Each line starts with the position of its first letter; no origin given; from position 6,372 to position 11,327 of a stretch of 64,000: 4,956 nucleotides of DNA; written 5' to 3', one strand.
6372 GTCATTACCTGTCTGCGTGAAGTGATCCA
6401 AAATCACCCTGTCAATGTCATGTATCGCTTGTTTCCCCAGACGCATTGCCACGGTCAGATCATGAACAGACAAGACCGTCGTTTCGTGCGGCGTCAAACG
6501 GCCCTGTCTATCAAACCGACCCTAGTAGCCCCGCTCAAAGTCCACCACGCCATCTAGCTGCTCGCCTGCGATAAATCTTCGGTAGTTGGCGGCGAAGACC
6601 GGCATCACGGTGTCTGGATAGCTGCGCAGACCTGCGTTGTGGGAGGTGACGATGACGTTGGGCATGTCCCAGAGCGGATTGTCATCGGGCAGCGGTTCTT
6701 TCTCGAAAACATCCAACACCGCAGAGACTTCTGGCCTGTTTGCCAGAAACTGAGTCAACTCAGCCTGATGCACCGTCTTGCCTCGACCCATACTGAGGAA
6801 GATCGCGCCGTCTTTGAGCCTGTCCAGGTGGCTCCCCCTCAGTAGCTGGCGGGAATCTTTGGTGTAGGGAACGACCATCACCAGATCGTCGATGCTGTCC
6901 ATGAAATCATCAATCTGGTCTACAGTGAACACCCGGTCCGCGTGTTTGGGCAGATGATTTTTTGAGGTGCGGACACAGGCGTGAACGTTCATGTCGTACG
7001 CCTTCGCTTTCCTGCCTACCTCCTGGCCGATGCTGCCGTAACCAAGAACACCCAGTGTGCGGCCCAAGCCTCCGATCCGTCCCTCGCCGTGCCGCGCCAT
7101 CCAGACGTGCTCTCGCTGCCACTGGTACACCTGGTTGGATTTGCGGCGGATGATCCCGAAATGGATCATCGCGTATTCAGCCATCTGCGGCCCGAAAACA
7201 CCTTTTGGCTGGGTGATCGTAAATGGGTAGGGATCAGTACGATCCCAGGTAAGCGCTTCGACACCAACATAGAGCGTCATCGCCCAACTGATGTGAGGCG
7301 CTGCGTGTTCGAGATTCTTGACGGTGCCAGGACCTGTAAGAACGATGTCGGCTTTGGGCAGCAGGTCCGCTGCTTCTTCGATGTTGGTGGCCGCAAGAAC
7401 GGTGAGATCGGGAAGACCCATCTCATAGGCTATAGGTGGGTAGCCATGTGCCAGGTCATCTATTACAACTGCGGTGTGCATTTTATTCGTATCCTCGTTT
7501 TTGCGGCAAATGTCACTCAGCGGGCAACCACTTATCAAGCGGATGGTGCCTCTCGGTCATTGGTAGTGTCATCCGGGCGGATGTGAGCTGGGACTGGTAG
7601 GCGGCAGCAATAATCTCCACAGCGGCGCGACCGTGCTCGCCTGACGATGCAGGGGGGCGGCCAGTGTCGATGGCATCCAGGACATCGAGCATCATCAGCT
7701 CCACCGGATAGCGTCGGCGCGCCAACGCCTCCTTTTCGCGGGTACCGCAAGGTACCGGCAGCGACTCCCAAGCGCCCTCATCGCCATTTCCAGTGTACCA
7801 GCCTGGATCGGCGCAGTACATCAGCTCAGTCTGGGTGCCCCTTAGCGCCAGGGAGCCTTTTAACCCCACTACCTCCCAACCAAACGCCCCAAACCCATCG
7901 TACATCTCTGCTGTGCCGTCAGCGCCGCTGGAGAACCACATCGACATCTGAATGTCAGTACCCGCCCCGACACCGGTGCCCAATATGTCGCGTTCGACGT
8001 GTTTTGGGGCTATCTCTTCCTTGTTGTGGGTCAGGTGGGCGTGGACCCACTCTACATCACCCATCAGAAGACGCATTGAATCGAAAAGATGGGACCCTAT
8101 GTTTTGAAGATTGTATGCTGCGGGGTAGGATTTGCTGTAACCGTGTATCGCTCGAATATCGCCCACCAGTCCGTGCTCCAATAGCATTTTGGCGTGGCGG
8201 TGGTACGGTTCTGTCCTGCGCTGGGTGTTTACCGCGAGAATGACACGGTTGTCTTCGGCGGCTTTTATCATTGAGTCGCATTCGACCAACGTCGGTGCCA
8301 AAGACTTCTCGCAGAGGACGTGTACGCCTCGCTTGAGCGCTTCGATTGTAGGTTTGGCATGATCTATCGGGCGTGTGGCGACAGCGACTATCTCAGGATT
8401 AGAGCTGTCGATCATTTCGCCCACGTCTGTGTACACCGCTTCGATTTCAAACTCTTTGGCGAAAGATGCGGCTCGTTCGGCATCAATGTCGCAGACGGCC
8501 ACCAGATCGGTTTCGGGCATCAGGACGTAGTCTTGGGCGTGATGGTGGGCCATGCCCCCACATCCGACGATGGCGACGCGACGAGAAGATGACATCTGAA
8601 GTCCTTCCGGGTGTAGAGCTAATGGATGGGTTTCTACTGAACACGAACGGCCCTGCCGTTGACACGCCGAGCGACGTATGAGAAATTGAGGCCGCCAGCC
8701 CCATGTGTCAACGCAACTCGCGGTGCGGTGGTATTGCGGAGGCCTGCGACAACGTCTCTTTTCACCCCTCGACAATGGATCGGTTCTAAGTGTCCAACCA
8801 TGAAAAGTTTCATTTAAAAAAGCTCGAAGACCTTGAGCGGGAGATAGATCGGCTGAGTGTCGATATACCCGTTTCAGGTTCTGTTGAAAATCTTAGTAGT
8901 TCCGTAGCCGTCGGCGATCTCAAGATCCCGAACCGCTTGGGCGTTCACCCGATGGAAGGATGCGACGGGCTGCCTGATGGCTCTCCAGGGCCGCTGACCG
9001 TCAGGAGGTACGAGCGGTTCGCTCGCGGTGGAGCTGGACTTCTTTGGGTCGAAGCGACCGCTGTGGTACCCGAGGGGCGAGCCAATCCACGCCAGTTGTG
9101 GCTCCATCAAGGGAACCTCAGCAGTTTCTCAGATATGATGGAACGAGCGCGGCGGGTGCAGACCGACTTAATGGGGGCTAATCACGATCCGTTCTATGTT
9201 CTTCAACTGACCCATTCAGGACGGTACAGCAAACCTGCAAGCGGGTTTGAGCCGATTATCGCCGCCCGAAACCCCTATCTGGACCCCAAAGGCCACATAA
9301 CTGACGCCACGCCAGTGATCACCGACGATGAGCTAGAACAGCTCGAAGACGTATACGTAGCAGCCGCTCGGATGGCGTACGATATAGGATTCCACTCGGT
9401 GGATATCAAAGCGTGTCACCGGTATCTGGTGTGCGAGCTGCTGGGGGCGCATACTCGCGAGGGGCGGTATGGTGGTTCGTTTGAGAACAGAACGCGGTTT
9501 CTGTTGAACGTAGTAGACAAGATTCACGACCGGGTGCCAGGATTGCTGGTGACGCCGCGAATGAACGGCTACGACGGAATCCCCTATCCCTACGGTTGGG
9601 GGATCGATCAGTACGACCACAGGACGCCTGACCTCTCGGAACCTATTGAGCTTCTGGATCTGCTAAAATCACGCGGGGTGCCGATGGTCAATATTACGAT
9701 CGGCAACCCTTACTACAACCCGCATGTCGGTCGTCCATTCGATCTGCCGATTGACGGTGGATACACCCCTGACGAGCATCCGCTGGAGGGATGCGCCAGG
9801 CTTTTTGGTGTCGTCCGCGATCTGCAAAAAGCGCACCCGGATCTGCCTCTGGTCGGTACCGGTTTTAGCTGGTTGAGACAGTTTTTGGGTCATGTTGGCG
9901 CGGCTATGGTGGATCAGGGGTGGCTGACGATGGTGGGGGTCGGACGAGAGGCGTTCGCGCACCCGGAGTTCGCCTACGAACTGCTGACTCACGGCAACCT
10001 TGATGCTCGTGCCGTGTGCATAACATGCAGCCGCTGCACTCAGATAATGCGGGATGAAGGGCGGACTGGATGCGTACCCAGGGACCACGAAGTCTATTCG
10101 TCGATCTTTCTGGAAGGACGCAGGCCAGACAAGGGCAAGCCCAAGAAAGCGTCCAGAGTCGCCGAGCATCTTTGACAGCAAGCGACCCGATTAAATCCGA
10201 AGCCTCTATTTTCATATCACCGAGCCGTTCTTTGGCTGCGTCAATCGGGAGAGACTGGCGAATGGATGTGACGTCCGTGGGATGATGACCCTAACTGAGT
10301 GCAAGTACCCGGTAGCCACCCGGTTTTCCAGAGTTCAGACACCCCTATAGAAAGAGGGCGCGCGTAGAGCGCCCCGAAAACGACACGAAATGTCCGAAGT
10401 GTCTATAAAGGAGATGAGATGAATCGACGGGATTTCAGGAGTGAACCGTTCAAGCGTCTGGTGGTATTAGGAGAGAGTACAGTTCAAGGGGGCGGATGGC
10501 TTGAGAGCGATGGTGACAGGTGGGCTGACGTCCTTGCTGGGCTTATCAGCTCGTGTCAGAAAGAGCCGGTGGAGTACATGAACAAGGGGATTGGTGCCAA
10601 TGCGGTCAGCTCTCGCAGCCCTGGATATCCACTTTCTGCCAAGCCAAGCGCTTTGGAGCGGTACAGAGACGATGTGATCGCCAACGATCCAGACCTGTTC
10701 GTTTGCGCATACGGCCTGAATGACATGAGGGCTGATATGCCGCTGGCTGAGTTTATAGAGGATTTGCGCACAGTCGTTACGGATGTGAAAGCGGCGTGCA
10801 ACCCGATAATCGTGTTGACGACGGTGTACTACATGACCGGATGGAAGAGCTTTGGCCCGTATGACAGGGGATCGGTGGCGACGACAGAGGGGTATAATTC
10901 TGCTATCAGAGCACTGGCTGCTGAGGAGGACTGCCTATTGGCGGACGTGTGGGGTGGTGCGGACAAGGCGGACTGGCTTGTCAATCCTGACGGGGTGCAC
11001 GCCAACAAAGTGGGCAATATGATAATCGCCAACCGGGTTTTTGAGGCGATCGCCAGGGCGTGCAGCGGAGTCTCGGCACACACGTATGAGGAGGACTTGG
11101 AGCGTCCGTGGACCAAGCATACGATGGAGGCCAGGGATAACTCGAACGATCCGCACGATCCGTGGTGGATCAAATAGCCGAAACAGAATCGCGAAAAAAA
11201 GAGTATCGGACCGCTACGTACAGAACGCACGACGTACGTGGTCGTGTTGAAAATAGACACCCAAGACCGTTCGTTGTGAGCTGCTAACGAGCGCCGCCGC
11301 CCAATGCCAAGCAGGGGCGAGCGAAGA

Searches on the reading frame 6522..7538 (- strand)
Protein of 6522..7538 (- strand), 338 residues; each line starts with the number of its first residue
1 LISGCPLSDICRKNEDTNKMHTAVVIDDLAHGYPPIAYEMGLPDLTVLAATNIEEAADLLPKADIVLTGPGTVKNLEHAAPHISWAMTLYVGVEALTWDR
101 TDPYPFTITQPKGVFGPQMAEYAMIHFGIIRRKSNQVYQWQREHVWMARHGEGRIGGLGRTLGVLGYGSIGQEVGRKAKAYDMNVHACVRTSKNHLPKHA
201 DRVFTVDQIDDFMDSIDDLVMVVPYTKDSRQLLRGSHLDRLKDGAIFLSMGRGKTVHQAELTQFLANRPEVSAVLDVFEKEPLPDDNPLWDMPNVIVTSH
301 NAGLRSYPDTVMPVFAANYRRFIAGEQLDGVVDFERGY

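Call 25: search_protein_families(library=pfam, proteins=[window:6522-7538:-], max_evalue=0.001)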
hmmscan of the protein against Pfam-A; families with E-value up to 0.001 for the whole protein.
window:6522-7538:- (338 aa): 3 families
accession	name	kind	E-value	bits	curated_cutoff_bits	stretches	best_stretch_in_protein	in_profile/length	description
PF02826.25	2-Hacid_dh_C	-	2e-40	138.5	25.1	1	132-302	9-178/178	D-isomer specific 2-hydroxyacid dehydrogenase, NAD binding domain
PF03446.21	NAD_binding_2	-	5.1e-06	27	21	1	162-266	2-108/161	NAD binding domain of 6-phosphogluconate dehydrogenase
PF07991.19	KARI_N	-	3.5e-05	23.9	20.6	1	159-260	4-103/165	Acetohydroxy acid isomeroreductase, NADPH-binding domain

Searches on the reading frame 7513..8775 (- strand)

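Call 25: search_protein_families(library=pfam, proteins=[window:7513-8775:-], max_evalue=0.001)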
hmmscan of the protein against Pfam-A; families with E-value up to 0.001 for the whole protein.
window:7513-8775:- (420 aa): 3 families
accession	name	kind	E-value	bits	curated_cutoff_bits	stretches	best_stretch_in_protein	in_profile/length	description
PF01408.29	GFO_IDH_MocA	-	6.8e-28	98.2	24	1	66-183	2-119/120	Oxidoreductase family, NAD-binding Rossmann fold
PF02894.22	GFO_IDH_MocA_C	-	2.2e-12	47.7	22.9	1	224-403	44-217/218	Oxidoreductase family, C-terminal alpha/beta domain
PF22725.1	GFO_IDH_MocA_C3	-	1.4e-07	31.9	27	1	192-309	1-123/124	GFO/IDH/MocA C-terminal domain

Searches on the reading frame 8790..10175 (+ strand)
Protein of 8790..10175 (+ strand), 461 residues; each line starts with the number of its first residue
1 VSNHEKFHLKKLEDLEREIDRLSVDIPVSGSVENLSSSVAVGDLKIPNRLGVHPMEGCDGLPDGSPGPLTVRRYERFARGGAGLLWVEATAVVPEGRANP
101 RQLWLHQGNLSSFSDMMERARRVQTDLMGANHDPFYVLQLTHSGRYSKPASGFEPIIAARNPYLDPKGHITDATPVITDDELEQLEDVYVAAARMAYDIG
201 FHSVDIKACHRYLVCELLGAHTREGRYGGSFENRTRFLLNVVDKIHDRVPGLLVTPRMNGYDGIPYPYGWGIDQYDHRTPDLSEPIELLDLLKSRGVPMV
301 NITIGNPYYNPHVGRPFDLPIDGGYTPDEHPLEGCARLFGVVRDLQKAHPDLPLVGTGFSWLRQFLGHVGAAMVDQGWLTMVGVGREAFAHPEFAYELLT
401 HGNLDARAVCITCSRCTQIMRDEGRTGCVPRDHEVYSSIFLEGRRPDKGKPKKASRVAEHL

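Call 25: search_protein_families(library=pfam, proteins=[window:8790-10175:+], max_evalue=0.001)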
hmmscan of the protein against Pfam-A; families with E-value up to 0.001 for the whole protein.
window:8790-10175:+ (461 aa): 1 family
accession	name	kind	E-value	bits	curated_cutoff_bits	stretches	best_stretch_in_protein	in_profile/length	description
PF00724.26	Oxidored_FMN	-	1.8e-21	77.2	27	1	40-252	7-219/342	NADH:flavin oxidoreductase / NADH oxidase family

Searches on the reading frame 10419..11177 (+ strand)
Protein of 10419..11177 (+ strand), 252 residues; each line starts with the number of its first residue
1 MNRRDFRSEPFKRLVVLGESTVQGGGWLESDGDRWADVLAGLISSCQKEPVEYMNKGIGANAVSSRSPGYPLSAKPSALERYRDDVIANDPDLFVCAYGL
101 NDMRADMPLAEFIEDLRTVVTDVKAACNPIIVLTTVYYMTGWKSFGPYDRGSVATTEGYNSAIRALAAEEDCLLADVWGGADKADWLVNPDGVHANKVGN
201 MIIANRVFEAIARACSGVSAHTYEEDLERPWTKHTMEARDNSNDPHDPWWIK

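Call 25: search_protein_families(library=pfam, proteins=[window:10419-11177:+], max_evalue=0.001)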
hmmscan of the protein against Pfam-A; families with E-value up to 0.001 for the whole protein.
window:10419-11177:+ (252 aa): 2 families
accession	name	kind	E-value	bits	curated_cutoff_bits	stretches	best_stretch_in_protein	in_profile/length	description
PF13472.12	Lipase_GDSL_2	-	3.5e-18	67.1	32.9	1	16-200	1-176/178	GDSL-like Lipase/Acylhydrolase family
PF00657.28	Lipase_GDSL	-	1.8e-09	38.5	23.6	1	14-207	1-208/208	GDSL-like Lipase/Acylhydrolase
